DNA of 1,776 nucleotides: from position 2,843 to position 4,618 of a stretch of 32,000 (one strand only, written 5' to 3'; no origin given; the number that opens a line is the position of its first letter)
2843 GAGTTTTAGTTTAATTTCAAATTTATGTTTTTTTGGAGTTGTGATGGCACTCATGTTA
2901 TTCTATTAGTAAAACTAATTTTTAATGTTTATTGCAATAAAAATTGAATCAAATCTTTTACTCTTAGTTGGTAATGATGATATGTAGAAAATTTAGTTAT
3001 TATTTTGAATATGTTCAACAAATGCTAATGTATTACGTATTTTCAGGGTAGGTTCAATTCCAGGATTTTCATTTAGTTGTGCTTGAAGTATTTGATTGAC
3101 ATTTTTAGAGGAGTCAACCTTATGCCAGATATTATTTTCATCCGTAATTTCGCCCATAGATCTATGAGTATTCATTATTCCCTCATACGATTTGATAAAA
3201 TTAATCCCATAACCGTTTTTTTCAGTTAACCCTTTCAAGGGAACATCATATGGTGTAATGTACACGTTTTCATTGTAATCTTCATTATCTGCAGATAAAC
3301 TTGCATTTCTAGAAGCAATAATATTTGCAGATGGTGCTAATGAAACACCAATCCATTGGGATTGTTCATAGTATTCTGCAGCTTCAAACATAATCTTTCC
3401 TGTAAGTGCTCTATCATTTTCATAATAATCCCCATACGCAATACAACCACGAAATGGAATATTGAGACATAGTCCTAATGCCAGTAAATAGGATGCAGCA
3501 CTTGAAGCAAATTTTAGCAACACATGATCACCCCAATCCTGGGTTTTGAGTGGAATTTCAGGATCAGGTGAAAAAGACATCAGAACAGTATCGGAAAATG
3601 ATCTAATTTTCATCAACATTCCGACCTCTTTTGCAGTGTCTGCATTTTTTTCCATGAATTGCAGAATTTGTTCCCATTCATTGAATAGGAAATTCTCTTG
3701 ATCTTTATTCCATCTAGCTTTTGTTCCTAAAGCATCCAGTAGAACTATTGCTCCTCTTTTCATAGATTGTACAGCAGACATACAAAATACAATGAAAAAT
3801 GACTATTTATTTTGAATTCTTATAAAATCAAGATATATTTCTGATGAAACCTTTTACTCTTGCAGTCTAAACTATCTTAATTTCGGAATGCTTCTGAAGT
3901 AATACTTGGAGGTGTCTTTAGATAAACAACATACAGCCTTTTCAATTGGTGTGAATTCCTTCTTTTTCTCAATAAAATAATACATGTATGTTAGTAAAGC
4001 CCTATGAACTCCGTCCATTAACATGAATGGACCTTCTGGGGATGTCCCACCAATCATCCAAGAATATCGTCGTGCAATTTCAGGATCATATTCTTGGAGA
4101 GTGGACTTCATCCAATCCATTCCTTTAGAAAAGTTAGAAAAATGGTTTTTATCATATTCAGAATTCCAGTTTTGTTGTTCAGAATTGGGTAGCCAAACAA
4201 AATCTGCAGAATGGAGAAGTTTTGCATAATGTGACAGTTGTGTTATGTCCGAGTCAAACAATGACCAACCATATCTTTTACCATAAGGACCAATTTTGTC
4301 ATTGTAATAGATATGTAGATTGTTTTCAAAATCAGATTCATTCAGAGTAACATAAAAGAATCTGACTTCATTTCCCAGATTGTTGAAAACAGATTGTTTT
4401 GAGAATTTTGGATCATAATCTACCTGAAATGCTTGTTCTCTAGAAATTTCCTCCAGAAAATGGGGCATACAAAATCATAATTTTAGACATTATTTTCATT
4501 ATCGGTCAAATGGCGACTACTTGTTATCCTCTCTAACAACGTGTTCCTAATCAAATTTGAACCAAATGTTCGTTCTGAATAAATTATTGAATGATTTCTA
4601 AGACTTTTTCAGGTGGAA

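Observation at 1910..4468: Candidate undescribed nucleotide-signalling, abortive-infection-type cassette: palm-domain cyclase-like gene with small multi-TM partners, directly downstream of an integrase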

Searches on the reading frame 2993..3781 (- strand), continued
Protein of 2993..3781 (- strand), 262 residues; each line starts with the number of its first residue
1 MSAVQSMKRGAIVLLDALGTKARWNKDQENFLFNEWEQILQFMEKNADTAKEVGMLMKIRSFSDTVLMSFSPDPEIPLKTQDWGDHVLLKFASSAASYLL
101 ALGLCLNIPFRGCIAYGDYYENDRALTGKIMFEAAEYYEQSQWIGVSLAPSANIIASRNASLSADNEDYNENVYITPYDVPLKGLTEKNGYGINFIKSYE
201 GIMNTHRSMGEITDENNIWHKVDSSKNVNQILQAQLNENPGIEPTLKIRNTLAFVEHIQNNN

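Call 97: search_protein_families(library=padloc, proteins=[L093:2753-3991:-, L093:1989-2756:-, L093:7202-9172:-, L093:5876-6388:-, L092:3203-3838:-, L092:2821-3246:-, L092:1934-2773:-, L092:6070-6696:-, L093:4311-4964:+, L093:4968-5654:+], max_evalue=0.001)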
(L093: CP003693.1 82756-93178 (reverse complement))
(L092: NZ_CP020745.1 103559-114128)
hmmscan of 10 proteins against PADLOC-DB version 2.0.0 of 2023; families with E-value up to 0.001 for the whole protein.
L093:2753-3991:- (412 aa): 136 families (the best 25 are shown)
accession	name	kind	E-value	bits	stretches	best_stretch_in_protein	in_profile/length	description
PDLC00305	PtuA1|PtuA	-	6.2e-132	438.6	1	2-406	1-390/392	AAA ATPase domain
PDLC00279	PtuA1|PtuA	-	2.3e-50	169.9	2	212-407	218-412/416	AAA ATPase domain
PDLC00271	PtuA1|PtuA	-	1.6e-42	144.5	2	195-395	216-404/421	AAA ATPase domain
PDLC00278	PtuA1|PtuA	-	1.3e-39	134.7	2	197-392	222-415/436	AAA ATPase domain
PDLC02913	ATPase_I-A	-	4.3e-39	133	2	196-394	301-492/508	-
PDLC00298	PtuA1|PtuA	-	2.8e-36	123.5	2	209-397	228-409/423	AAA ATPase domain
PDLC00304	PtuA1|PtuA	-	3.2e-35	120.2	1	210-391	238-417/444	AAA ATPase domain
PDLC00299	PtuA1|PtuA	-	1.9e-34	117.5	2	210-389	327-506/535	AAA ATPase domain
PDLC00267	PtuA1|PtuA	-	2.5e-32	110.6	2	217-354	242-371/438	AAA ATPase domain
PDLC00277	PtuA1|PtuA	-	3.1e-32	110.3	2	194-374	218-388/423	AAA ATPase domain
PDLC00292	PtuA1|PtuA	-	5.5e-31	105.7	1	196-374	478-650/726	AAA ATPase domain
PDLC00284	PtuA1|PtuA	-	7.8e-31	105.5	1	210-351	340-478/545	AAA ATPase domain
PDLC00289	PtuA1|PtuA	-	9e-31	105.3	2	206-376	205-363/404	AAA ATPase domain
PDLC00310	PtuA1|PtuA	-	3.7e-29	100.1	2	201-353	231-380/443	AAA ATPase domain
PDLC00275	PtuA1|PtuA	-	1.4e-28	98.3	1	196-394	142-332/348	AAA ATPase domain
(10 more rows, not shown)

L093:1989-2756:- (255 aa): 73 families (the best 25 are shown)
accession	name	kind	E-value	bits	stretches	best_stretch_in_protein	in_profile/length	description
PDLC00342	PtuB1|PtuB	-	4.4e-97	322.3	1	1-249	1-246/247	Unknown function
PDLC00336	PtuB1|PtuB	-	2.2e-38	130.3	1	25-225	41-244/250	Unknown function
PDLC00337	PtuB1|PtuB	-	1.1e-32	111.7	1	1-213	1-209/216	Unknown function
PDLC02924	HNH_I-A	-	1.8e-17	62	1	1-183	1-168/198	-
PDLC00328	PtuB1|PtuB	-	1.9e-17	61.8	2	14-99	16-120/295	Unknown function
PDLC00326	PtuB1|PtuB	-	8.3e-17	59.7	1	1-156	1-162/197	Unknown function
PDLC00351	PtuB1|PtuB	-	8.6e-17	59.9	1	17-98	28-107/195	Unknown function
PDLC00339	PtuB1|PtuB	-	2.5e-16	58.2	2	22-98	39-128/261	Unknown function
PDLC00331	PtuB1|PtuB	-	5.9e-15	53.4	1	22-111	11-92/222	Unknown function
PDLC00341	PtuB1|PtuB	-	6e-15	53.5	1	5-100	10-101/273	Unknown function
PDLC00358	PtuB1|PtuB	-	3.4e-14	51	1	20-176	20-174/215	Unknown function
PDLC00332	PtuB1|PtuB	-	1e-13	49.6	1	1-146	1-154/212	Unknown function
PDLC00324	PtuB1|PtuB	-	2.9e-13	48.1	1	3-121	3-121/209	Unknown function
PDLC00322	PtuB1|PtuB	-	9.6e-13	46.5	1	1-169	1-172/215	Unknown function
PDLC00319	PtuB1|PtuB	-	1.6e-12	45.6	2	22-97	43-129/310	Unknown function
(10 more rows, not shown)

L093:7202-9172:- (656 aa): 122 families (the best 25 are shown)
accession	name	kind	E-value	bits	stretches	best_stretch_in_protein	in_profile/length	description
PDLC02358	Old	-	9.3e-33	111.9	2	374-546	282-456/578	Old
PDLC02980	AriA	-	5.3e-23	80.4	1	26-421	1-304/304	-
PDLC02335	AbiLi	-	8e-22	75.7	1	3-443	50-253/326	AbiLi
PDLC02979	AriA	-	3.3e-21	74.5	1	1-420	1-373/373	-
PDLC03878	NsnB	-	4.2e-20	70.8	1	6-423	5-284/345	-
PDLC00067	GajA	-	2.9e-19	67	2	378-610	306-529/604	AAA ATPase domain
PDLC00289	PtuA1|PtuA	-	3.5e-19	67.1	1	297-442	173-314/404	AAA ATPase domain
PDLC04178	HEC-01A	-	4.6e-19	66.7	2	310-444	217-357/399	-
PDLC00271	PtuA1|PtuA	-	3.4e-18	64.4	2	371-444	274-345/421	AAA ATPase domain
PDLC02981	AriAB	-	5.2e-18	63.1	2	362-525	317-479/694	-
PDLC02913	ATPase_I-A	-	1.1e-17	62.4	2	371-457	359-443/508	-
PDLC00085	GajA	-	1.4e-17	61.8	2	1-81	1-77/580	AAA ATPase domain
PDLC00278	PtuA1|PtuA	-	2.1e-17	61.5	2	378-439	289-350/436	AAA ATPase domain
PDLC00310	PtuA1|PtuA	-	2.5e-17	61.1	2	378-458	292-373/443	AAA ATPase domain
PDLC04175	HEC-01A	-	6.5e-17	59.6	2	328-440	221-332/363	-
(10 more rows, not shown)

L093:5876-6388:- (170 aa): 0 families

L092:3203-3838:- (211 aa): 0 families

L092:2821-3246:- (141 aa): 0 families

L092:1934-2773:- (279 aa): 0 families

L092:6070-6696:- (208 aa): 0 families

L093:4311-4964:+ (217 aa): 0 families

L093:4968-5654:+ (228 aa): 0 families

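Call 106: find_encoding_contigs(protein=P0010, flank=6000, max_places=2)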
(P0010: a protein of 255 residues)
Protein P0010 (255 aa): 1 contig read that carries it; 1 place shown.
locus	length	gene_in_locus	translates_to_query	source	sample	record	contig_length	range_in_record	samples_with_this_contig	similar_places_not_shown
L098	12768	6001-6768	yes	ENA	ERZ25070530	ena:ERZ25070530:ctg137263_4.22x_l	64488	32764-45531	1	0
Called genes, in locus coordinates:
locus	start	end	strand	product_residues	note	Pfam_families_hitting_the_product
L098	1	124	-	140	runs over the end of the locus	PF07681:DoxX, PF04173:DoxD (weak)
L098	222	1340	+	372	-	PF11376:DUF3179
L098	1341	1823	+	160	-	-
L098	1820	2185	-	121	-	PF01243:PNPOx_N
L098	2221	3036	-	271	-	PF01835:MG2 (faint)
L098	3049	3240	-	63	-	-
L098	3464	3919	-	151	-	PF14588:YjgF_endoribonc, PF01042:Ribonuc_L-PSP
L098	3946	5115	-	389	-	PF01978:TrmB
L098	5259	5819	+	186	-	-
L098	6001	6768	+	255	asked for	-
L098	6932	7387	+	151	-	-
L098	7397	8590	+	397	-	PF04212:MIT, PF09336:Vps4_C (faint), PF13401:AAA_22 (faint), PF00004:AAA, PF07724:AAA_2 (faint), PF17862:AAA_lid_3 (weak)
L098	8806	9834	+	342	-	PF00988:CPSase_sm_chain, PF00117:GATase, PF07722:Peptidase_C26 (faint)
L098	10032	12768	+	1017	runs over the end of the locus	PF25596:CPSase_L_D1, PF02786:CPSase_L_D2, PF02787:CPSase_L_D3, PF25596:CPSase_L_D1, PF02222:ATP-grasp, PF02786:CPSase_L_D2, PF07478:Dala_Dala_lig_C, PF02142:MGS, +4 more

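Call 107: find_encoding_contigs(protein=P0157, flank=6000, max_places=2)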
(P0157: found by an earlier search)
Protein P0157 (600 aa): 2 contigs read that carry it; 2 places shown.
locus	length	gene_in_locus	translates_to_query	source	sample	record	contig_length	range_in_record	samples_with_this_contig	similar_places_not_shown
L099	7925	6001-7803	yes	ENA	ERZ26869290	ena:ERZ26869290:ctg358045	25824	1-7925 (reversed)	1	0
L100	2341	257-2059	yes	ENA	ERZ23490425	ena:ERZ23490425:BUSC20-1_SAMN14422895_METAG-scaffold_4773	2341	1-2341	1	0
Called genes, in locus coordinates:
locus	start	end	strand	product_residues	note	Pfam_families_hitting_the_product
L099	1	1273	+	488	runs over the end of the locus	PF13231:PMT_2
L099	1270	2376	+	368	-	PF00535:Glycos_transf_2, PF13641:Glyco_tranf_2_3, PF04138:GtrA_DPMS_TM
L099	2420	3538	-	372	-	-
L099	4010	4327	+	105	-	-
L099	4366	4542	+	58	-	-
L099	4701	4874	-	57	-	-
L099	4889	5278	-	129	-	-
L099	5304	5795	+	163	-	-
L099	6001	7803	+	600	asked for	-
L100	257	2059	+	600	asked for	-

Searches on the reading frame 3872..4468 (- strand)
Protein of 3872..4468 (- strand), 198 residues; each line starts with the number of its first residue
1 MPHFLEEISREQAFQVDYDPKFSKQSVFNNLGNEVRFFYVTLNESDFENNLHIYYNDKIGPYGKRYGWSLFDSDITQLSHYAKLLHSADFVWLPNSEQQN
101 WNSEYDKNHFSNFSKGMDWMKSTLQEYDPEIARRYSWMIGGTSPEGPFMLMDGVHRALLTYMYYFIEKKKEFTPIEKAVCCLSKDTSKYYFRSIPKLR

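Call 4: search_protein_families(library=pfam, proteins=[window:3872-4468:-], max_evalue=1)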
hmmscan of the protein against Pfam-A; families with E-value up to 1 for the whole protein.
window:3872-4468:- (198 aa): 2 families
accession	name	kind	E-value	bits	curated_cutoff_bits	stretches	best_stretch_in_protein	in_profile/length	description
PF18271.8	GH131_N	-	0.0019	18.4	23.1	1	86-127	147-188/255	Glycoside hydrolase 131 catalytic N-terminal domain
PF10604.15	Polyketide_cyc2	-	0.24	12.1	27.4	1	92-140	30-80/142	Polyketide cyclase / dehydrase and lipid transport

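Call 5: search_protein_families(library=padloc, proteins=[window:3872-4468:-], max_evalue=1)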
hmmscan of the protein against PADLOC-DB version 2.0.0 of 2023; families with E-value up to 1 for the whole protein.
window:3872-4468:- (198 aa): 0 families

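Call 6: search_protein_families(library=ncbifam, proteins=[window:3872-4468:-], max_evalue=1)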
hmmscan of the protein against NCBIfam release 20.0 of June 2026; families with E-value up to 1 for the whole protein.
window:3872-4468:- (198 aa): 0 families

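Call 7: search_protein_families(library=phrogs, proteins=[window:3872-4468:-], max_evalue=1)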
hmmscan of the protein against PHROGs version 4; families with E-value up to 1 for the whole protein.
window:3872-4468:- (198 aa): 0 families

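Call 48: find_homologous_proteins(query=window:3872-4468:-, max_evalue=0.01)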
Query window:3872-4468:- (198 aa): 3 proteins with E <= 0.01 among 25 candidates.
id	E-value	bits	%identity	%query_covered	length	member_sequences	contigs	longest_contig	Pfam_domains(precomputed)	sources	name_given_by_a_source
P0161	2.3e-134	464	100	100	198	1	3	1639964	-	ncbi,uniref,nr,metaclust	ncbi:hypothetical protein NKOR_00655 [Candidatus Nitrosopumilus koreensis AR1]|uniref:Uncharacterize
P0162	1.1e-107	376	79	100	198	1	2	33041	-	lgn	-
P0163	8.0e-92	325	71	100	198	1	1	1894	-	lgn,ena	-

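Call 49: find_encoding_contigs(protein=P0162, flank=8000, max_places=3)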
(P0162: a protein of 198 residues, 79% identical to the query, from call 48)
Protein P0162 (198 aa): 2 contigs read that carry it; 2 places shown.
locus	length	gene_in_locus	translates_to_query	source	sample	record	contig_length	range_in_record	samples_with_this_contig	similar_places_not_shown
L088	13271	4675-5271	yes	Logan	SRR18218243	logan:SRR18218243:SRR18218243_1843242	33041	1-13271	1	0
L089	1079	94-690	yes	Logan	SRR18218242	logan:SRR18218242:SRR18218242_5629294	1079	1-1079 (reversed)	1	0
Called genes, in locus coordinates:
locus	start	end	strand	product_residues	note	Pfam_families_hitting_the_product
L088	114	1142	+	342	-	PF00589:Phage_integrase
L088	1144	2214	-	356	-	-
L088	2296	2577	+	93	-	-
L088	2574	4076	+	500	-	-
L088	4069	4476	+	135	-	-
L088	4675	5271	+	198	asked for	-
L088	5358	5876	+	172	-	-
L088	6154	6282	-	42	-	-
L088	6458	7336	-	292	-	PF13365:Trypsin_2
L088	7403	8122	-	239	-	-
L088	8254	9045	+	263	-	-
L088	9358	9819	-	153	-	-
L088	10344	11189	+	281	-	PF02195:ParB_N, PF17762:HTH_ParB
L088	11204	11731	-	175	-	-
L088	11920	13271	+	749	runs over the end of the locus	PF00474:SSF, PF00582:Usp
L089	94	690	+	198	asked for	-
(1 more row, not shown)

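Call 50: find_encoding_contigs(protein=P0163, flank=5000, max_places=3)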
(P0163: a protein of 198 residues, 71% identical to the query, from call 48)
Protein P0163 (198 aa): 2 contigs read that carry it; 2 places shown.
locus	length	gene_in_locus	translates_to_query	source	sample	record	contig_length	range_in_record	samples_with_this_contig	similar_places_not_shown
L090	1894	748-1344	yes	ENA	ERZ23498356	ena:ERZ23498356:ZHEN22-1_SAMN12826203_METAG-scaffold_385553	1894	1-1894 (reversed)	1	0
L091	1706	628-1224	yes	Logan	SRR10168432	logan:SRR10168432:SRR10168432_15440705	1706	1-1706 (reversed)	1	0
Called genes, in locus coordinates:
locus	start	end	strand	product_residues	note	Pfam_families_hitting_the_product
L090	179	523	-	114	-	-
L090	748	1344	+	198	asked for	-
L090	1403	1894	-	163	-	?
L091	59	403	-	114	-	-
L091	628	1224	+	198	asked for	-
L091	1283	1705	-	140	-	?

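Call 75: predict_structure(alignment_id=A4)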
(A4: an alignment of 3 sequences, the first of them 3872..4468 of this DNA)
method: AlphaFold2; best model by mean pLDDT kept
length: 198 residues; sequences in the alignment: 3
mean_pLDDT: 41.4   pTM: 0.34
mean pLDDT of the five models: 41.4, 38.8, 32.0, 31.2, 31.1
residues with pLDDT >= 90: 0; 70-90: 0; 50-70: 36; < 50: 162
segments of 3 or more residues with pLDDT < 50: 1-5, 17-32, 41-115, 137-177, 181-198
pLDDT, mean of each block of 10 residues (from residue 1): 51 56 45 52 43 31 28 30 29 33 40 47 54 48 35 40 43 46 41 33
secondary structure, 60 per line:
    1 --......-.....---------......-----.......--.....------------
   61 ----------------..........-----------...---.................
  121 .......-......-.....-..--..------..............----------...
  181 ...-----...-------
elements in order: E3-8 H10-14 H24-29 E35-41 H44-48 H77-86 H104-127 H129-134 H136-140 H154-167 E178-183 E189-191
